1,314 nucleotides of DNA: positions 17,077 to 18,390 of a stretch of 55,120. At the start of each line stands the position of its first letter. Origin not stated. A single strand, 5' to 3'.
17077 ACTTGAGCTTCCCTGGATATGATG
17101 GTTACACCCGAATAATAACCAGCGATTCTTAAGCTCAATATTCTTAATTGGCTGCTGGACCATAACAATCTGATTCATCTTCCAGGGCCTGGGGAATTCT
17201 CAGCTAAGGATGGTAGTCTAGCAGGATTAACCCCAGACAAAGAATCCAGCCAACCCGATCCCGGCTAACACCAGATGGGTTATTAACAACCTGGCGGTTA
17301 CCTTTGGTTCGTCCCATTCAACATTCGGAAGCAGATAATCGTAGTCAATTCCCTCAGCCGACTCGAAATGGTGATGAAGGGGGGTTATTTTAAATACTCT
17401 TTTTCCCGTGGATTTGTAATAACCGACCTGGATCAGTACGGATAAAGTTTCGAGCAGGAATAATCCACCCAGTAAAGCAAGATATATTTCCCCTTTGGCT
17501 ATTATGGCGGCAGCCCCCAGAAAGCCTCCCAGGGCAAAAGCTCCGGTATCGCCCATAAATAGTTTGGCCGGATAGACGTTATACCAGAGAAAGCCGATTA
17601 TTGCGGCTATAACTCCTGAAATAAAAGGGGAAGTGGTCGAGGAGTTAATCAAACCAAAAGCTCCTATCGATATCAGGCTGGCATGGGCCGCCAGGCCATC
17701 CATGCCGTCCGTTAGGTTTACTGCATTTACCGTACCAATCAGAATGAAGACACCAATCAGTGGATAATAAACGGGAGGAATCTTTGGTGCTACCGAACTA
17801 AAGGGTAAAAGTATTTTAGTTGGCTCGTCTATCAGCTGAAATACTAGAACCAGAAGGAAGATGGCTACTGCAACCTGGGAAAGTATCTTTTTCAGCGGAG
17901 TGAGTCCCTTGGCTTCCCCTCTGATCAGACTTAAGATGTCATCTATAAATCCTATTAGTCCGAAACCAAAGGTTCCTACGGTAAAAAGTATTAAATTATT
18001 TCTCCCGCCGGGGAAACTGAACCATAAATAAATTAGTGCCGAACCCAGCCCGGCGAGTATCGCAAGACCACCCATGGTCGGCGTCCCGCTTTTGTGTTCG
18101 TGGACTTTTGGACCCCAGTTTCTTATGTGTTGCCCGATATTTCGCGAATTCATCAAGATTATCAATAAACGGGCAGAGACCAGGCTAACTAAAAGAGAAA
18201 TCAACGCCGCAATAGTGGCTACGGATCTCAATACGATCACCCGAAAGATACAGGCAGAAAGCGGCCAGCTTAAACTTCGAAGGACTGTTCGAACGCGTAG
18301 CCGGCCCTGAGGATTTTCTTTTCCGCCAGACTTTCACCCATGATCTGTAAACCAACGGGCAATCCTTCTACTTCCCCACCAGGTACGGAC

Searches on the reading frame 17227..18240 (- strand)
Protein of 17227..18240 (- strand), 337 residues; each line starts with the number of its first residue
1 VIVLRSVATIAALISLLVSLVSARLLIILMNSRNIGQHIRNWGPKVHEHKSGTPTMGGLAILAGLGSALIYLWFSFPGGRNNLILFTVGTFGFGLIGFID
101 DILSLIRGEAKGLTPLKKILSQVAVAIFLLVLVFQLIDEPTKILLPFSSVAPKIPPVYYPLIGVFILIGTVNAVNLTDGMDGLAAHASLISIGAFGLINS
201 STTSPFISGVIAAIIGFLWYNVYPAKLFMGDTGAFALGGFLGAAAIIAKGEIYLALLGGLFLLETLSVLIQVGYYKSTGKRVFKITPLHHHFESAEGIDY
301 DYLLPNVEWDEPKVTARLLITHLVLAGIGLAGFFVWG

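Call 20: find_homologous_proteins(query=window:17227-18240:-, max_evalue=1e-40)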
Query window:17227-18240:- (337 aa): 2259 proteins with E <= 1e-40 among 8000 candidates; the best 120 are listed.
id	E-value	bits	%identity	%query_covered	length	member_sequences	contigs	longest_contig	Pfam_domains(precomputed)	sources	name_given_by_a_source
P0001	8.7e-175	599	100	84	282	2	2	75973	PF00953.27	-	-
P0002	2.5e-156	538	74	99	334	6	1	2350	PF00953.27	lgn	-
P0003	3.8e-156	538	73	98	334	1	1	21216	PF00953.27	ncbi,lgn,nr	ncbi:phospho-N-acetylmuramoyl-pentapeptide-transferase [Candidatus Bipolaricaulota bacterium]|nr:pho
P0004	2.5e-152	525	72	98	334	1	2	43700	PF00953.27,PF10555.15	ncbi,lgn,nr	ncbi:phospho-N-acetylmuramoyl-pentapeptide-transferase [Candidatus Bipolaricaulota bacterium]|nr:pho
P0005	1.1e-149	516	71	97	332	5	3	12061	PF00953.27,PF10555.15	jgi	jgi:phospho-N-acetylmuramoyl-pentapeptide-transferase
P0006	2.4e-144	499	74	91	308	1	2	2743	PF00953.27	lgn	-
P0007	1.4e-136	473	64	97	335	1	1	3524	PF00953.27,PF10555.15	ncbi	-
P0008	2.7e-136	472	69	91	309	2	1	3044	PF00953.27,PF10555.15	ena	-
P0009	1.2e-135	470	70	90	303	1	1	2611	PF00953.27,PF10555.15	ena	-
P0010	3.9e-134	465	69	85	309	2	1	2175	PF00953.27,PF10555.15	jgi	-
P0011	3.9e-131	455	63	98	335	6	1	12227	PF00953.27,PF10555.15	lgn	-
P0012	2.5e-125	436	60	98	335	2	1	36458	PF00953.27,PF10555.15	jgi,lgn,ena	-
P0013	1.1e-124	434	59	98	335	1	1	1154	PF00953.27,PF10555.15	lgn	-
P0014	3.4e-124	433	64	91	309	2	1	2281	PF00953.27,PF10555.15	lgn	-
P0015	1.8e-120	420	57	98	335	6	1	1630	PF00953.27,PF10555.15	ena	-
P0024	1.4e-111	391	56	92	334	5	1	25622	PF00953.27,PF10555.15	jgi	-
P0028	5.8e-107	376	58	92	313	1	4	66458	PF00953.27,PF10555.15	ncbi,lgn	ncbi:MAG: phospho-N-acetylmuramoyl-pentapeptide-transferase [Candidatus Acetothermia bacterium]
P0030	4.0e-106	373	57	97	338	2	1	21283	PF00953.27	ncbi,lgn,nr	ncbi:phospho-N-acetylmuramoyl-pentapeptide-transferase [Candidatus Bipolaricaulota bacterium]|nr:pho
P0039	4.5e-86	307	50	89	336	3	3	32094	PF00953.27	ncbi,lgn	ncbi:MAG: phospho-N-acetylmuramoyl-pentapeptide-transferase [Candidatus Acetothermia bacterium]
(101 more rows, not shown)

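Call 21: find_encoding_contigs(protein=P0003, flank=10000, max_places=2)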
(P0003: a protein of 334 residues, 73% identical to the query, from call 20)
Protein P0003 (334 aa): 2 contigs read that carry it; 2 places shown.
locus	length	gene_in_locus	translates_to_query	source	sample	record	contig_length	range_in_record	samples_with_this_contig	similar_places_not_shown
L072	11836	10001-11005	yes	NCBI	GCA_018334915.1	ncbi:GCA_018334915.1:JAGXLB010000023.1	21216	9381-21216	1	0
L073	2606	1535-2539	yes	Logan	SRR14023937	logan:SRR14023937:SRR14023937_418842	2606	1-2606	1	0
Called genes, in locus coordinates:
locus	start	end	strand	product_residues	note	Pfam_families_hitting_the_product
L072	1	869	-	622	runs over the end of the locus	PF01541:GIY-YIG, PF27096:UvrC_M, PF02151:UVR, PF22920:UvrC_RNaseH, PF08459:UvrC_RNaseH_dom, PF14520:HHH_5, PF12826:HHH_2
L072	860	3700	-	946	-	PF00005:ABC_tran (faint), PF02463:SMC_N (faint), PF13175:AAA_15 (faint), PF13191:AAA_16 (faint), PF13304:AAA_21 (faint), PF13555:AAA_29 (faint), PF17760:UvrA_inter, PF17755:UvrA_DNA-bind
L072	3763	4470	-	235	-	PF17746:SfsA_N, PF03749:SfsA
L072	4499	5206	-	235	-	PF03205:MobB, PF04060:FeS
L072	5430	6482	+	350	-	PF00483:NTP_transferase, PF12804:NTP_transf_3, PF25084:LbH_EIF2B (weak), PF25087:GMPPB_C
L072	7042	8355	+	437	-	PF00291:PALP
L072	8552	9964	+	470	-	PF01425:Amidase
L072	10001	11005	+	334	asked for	PF00953:Glycos_transf_4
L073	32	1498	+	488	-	PF01425:Amidase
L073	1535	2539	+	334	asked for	PF00953:Glycos_transf_4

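Call 22: find_encoding_contigs(protein=P0004, flank=10000, max_places=2)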
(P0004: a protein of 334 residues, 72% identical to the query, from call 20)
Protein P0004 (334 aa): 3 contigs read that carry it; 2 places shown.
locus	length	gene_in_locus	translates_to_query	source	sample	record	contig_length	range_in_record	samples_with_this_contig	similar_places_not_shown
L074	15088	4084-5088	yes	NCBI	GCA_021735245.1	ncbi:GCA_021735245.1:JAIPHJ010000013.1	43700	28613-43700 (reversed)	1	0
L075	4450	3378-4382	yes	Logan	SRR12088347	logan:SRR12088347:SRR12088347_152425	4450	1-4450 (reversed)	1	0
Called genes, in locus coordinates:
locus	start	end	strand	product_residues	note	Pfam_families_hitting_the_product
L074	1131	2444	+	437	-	PF00291:PALP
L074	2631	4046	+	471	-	PF01425:Amidase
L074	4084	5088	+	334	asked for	PF10555:MraY_sig1 (weak), PF00953:Glycos_transf_4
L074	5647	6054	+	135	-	PF03479:PCC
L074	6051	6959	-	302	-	PF04018:VCA0040-like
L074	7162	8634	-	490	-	PF01554:MatE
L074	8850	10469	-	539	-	-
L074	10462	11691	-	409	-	PF12704:MacB_PCD, PF02687:FtsX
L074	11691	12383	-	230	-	PF02463:SMC_N (faint), PF00005:ABC_tran, PF13304:AAA_21 (faint)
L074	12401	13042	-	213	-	-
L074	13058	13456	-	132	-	PF03551:PadR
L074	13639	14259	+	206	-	PF00702:Hydrolase, PF13419:HAD_2 (weak)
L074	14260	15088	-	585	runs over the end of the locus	PF01336:tRNA_anti-codon, PF00152:tRNA-synt_2, PF02938:GAD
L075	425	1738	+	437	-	PF00291:PALP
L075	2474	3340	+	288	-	PF01425:Amidase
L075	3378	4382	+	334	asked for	PF10555:MraY_sig1 (weak), PF00953:Glycos_transf_4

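Call 23: find_encoding_contigs(protein=P0005, flank=10000, max_places=2)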
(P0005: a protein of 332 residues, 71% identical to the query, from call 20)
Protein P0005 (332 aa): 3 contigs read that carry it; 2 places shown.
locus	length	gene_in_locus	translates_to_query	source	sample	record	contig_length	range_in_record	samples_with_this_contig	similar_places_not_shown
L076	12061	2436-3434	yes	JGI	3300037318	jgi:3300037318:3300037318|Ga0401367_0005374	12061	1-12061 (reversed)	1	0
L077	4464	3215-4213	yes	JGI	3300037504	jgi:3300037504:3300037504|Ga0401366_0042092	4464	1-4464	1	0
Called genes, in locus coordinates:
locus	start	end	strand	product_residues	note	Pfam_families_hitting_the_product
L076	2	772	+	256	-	?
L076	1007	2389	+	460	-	PF01425:Amidase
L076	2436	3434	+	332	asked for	PF10555:MraY_sig1 (weak), PF00953:Glycos_transf_4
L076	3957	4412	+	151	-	PF03479:PCC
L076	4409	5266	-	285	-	PF04018:VCA0040-like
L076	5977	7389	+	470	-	PF03446:NAD_binding_2, PF00393:6PGD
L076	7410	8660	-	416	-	-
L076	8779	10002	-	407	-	PF12704:MacB_PCD, PF02687:FtsX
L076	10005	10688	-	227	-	PF02463:SMC_N (faint), PF00005:ABC_tran, PF13304:AAA_21 (faint)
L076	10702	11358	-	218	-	-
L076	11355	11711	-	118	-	PF03551:PadR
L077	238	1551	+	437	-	PF00291:PALP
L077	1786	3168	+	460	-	PF01425:Amidase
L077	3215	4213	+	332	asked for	PF10555:MraY_sig1 (weak), PF00953:Glycos_transf_4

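Call 24: find_encoding_contigs(protein=P0012, flank=10000, max_places=2)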
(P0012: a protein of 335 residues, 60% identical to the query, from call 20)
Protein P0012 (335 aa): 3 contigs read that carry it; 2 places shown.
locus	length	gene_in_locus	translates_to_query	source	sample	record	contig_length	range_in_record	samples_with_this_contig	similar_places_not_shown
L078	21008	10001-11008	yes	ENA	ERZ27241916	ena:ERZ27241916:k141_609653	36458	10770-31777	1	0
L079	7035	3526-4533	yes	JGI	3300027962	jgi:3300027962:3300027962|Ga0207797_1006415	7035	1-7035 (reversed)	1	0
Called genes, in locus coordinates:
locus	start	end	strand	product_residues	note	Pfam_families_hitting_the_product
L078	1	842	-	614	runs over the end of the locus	PF01541:GIY-YIG, PF27096:UvrC_M, PF02151:UVR, PF22920:UvrC_RNaseH, PF08459:UvrC_RNaseH_dom, PF12826:HHH_2, PF14520:HHH_5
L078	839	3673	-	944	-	PF00005:ABC_tran (faint), PF02463:SMC_N (faint), PF13191:AAA_16 (faint), PF13304:AAA_21 (faint), PF13476:AAA_23 (faint), PF13555:AAA_29 (faint), PF17760:UvrA_inter, PF17755:UvrA_DNA-bind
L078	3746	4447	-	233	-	PF17746:SfsA_N, PF03749:SfsA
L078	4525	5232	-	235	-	PF03205:MobB, PF04060:FeS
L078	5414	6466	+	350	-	PF00483:NTP_transferase, PF12804:NTP_transf_3, PF25087:GMPPB_C (weak)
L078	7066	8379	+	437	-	PF00291:PALP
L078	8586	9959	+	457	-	PF01425:Amidase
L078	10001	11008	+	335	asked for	PF10555:MraY_sig1 (weak), PF00953:Glycos_transf_4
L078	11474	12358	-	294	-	PF00582:Usp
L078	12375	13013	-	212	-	PF02669:KdpC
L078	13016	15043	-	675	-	PF00122:E1-E2_ATPase, PF00702:Hydrolase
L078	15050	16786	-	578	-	PF03814:KdpA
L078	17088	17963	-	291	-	PF04018:VCA0040-like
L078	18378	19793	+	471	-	PF03446:NAD_binding_2, PF00393:6PGD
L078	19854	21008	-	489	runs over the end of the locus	PF01554:MatE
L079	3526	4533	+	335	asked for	PF10555:MraY_sig1 (weak), PF00953:Glycos_transf_4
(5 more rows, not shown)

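Call 29: find_encoding_contigs(protein=P0024, flank=10000, max_places=1)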
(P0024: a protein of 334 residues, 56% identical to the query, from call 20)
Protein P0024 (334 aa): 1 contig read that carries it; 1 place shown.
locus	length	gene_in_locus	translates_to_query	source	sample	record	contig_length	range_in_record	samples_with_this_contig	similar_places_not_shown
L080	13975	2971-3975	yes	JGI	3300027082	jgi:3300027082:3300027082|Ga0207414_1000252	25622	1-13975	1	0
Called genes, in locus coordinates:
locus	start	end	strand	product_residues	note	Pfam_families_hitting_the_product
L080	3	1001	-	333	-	?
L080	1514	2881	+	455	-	PF01425:Amidase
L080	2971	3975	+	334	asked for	PF10555:MraY_sig1 (weak), PF00953:Glycos_transf_4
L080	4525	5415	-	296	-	PF00582:Usp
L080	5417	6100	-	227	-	PF02669:KdpC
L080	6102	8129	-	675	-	PF00122:E1-E2_ATPase, PF00702:Hydrolase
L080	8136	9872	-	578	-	PF03814:KdpA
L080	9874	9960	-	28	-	-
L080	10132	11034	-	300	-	PF04018:VCA0040-like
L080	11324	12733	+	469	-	PF03446:NAD_binding_2, PF00393:6PGD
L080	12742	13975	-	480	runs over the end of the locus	-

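Call 30: find_encoding_contigs(protein=P0028, flank=10000, max_places=1)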
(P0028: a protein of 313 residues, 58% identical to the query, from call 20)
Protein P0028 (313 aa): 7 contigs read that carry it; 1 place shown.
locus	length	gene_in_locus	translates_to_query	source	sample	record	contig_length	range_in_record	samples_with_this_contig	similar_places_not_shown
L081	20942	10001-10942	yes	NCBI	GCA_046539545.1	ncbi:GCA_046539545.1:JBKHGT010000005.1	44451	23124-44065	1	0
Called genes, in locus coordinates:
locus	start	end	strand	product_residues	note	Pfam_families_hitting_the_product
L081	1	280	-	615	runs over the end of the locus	PF01541:GIY-YIG, PF27096:UvrC_M, PF02151:UVR, PF22920:UvrC_RNaseH, PF08459:UvrC_RNaseH_dom, PF12826:HHH_2, PF14520:HHH_5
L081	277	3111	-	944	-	PF00005:ABC_tran (faint), PF02463:SMC_N (faint), PF13191:AAA_16 (faint), PF13304:AAA_21 (faint), PF13476:AAA_23 (faint), PF13555:AAA_29 (faint), PF17760:UvrA_inter, PF17755:UvrA_DNA-bind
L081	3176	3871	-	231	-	PF17746:SfsA_N, PF03749:SfsA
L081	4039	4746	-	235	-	PF03205:MobB, PF04060:FeS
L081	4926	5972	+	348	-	PF00483:NTP_transferase, PF12804:NTP_transf_3 (weak), PF25084:LbH_EIF2B (weak), PF25087:GMPPB_C (weak)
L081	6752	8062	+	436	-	PF00291:PALP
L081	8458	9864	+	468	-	PF01425:Amidase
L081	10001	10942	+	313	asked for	PF10555:MraY_sig1 (weak), PF00953:Glycos_transf_4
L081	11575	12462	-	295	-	PF00582:Usp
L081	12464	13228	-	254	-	PF02669:KdpC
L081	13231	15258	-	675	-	PF00122:E1-E2_ATPase, PF00702:Hydrolase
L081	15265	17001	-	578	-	PF03814:KdpA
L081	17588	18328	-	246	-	PF13404:HTH_AsnC-type, PF13412:HTH_24, PF08279:HTH_11, PF12840:HTH_20 (faint), PF02080:TrkA_C (weak)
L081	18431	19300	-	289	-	PF04018:VCA0040-like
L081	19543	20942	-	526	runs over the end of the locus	-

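Call 31: find_encoding_contigs(protein=P0030, flank=10000, max_places=1)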
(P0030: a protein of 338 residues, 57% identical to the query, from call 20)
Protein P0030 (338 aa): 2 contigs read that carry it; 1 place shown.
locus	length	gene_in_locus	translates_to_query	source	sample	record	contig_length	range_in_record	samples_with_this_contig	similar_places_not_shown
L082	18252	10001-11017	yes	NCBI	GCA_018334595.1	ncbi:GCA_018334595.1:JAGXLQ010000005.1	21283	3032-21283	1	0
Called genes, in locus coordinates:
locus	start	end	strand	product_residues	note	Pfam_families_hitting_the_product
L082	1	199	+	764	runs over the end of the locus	PF02359:CDC48_N, PF02933:CDC48_2, PF05496:RuvB_N, PF13191:AAA_16 (weak), PF00004:AAA, PF17862:AAA_lid_3, PF00004:AAA, PF17862:AAA_lid_3, +24 more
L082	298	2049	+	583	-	PF01336:tRNA_anti-codon, PF00152:tRNA-synt_2, PF02938:GAD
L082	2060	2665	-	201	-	PF00702:Hydrolase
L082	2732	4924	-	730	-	PF09371:Tex_N, PF22706:Tex_central_region, PF16921:Tex_YqgF, PF14639:YqgF, PF14635:HHH_7, PF12836:HHH_3, PF17674:HHH_9, PF00575:S1, +1 more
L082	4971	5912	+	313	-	PF04018:VCA0040-like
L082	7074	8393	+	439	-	PF00291:PALP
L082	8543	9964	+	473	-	PF01425:Amidase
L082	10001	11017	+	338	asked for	PF00953:Glycos_transf_4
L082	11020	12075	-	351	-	PF00483:NTP_transferase, PF12804:NTP_transf_3 (weak), PF25084:LbH_EIF2B (faint), PF25087:GMPPB_C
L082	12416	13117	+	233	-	PF03205:MobB, PF04060:FeS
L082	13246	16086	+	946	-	PF00005:ABC_tran (faint), PF02463:SMC_N (faint), PF13191:AAA_16 (faint), PF13476:AAA_23 (faint), PF13555:AAA_29 (faint), PF20703:nSTAND1 (faint), PF17760:UvrA_inter, PF17755:UvrA_DNA-bind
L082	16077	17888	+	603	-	PF01541:GIY-YIG, PF27096:UvrC_M, PF02151:UVR, PF22920:UvrC_RNaseH, PF08459:UvrC_RNaseH_dom, PF12826:HHH_2, PF14520:HHH_5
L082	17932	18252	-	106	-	PF02350:Epimerase_2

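Call 32: find_encoding_contigs(protein=P0039, flank=10000, max_places=1)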
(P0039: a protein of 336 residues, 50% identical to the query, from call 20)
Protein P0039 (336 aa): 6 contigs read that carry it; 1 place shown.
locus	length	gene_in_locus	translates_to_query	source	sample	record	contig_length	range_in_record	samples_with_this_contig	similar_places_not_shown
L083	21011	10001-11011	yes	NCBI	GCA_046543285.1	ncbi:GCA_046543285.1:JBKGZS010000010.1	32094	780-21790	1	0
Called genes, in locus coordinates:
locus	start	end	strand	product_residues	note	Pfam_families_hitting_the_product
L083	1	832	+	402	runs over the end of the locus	PF01266:DAO (faint), PF01494:FAD_binding_3, PF03486:HI0933_like (faint), PF05834:Lycopene_cycl (weak), PF12831:FAD_oxidored (weak)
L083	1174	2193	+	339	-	PF02504:FA_synthesis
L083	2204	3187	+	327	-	PF08545:ACP_syn_III, PF08541:ACP_syn_III_C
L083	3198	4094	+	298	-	PF00698:Acyl_transf_1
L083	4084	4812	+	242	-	PF00106:adh_short, PF01370:Epimerase (weak), PF08659:KR, PF13561:adh_short_C2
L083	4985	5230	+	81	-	PF00550:PP-binding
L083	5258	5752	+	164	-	PF04981:NMD3 (faint)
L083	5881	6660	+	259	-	PF00459:Inositol_P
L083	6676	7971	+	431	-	PF01336:tRNA_anti-codon, PF00152:tRNA-synt_2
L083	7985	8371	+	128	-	-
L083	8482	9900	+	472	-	PF01425:Amidase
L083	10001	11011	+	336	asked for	PF00953:Glycos_transf_4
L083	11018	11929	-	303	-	PF04018:VCA0040-like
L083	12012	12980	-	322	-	PF00586:AIRS, PF02769:AIRS_C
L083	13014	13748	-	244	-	PF23023:Anti-Pycsar_Apyc1 (weak), PF00753:Lactamase_B (weak)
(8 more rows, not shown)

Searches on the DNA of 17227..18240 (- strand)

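Call 25: search_rna_families(sources=[L072, L073, L074, L075, L076, L077, L078, L079], threshold=gathering)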
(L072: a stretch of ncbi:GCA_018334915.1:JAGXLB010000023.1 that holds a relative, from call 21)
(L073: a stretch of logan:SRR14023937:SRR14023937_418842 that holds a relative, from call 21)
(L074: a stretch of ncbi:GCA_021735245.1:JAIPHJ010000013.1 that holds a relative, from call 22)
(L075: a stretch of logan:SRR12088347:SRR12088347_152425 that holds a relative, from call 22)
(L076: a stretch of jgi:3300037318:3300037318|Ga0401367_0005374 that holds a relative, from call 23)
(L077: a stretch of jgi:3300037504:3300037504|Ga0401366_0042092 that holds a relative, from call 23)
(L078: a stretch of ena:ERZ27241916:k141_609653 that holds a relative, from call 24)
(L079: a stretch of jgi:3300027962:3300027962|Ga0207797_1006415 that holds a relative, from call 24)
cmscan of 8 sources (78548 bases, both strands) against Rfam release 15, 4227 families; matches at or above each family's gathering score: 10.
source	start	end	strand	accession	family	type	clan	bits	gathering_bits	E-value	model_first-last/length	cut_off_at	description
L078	11019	11442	-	RF00010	RNaseP_bact_a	Gene; ribozyme;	CL00002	251.2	100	1.5e-80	1-367/367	no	Bacterial RNase P class A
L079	4544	4967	-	RF00010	RNaseP_bact_a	Gene; ribozyme;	CL00002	251.2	100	1.5e-80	1-367/367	no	Bacterial RNase P class A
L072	11041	11423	-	RF00010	RNaseP_bact_a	Gene; ribozyme;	CL00002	245.3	100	1.6e-78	1-367/367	no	Bacterial RNase P class A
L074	5122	5545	-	RF00010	RNaseP_bact_a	Gene; ribozyme;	CL00002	241.9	100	2.2e-77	1-367/367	no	Bacterial RNase P class A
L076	3465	3901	-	RF00010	RNaseP_bact_a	Gene; ribozyme;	CL00002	238.5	100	3.2e-76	1-367/367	no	Bacterial RNase P class A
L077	4244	4464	-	RF00010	RNaseP_bact_a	Gene; ribozyme;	CL00002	124.9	100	9.9e-38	134-367/367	5'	Bacterial RNase P class A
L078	6479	6551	-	RF00005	tRNA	Gene; tRNA;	CL00001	66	29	4.8e-12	1-71/71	no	tRNA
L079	4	76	-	RF00005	tRNA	Gene; tRNA;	CL00001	66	29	4.8e-12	1-71/71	no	tRNA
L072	6579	6651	-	RF00005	tRNA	Gene; tRNA;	CL00001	64.4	29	1.3e-11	1-71/71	no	tRNA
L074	658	730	-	RF00005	tRNA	Gene; tRNA;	CL00001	64.4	29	1.3e-11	1-71/71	no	tRNA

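Call 33: search_rna_families(sources=[L080, L081, L082, L083], threshold=gathering)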
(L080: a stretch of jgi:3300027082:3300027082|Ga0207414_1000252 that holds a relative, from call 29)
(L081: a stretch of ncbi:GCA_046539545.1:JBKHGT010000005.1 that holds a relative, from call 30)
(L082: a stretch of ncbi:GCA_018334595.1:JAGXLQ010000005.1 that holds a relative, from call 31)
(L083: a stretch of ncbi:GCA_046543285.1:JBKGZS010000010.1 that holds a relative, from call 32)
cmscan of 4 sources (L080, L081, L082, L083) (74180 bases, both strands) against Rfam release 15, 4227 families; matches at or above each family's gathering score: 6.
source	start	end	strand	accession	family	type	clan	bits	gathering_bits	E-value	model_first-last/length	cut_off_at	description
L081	10949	11370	-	RF00010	RNaseP_bact_a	Gene; ribozyme;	CL00002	246.1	100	7.8e-79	1-367/367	no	Bacterial RNase P class A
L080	4017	4440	-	RF00010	RNaseP_bact_a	Gene; ribozyme;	CL00002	238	100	4.4e-76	1-367/367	no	Bacterial RNase P class A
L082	5993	6420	+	RF00010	RNaseP_bact_a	Gene; ribozyme;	CL00002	222.1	100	1.1e-70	1-367/367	no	Bacterial RNase P class A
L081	6074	6146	-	RF00005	tRNA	Gene; tRNA;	CL00001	66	29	4.5e-12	1-71/71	no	tRNA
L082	6632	6704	-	RF00005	tRNA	Gene; tRNA;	CL00001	63.1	29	2.9e-11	1-71/71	no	tRNA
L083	1048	1134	+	RF00005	tRNA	Gene; tRNA;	CL00001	52.9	29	1.8e-08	1-71/71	no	tRNA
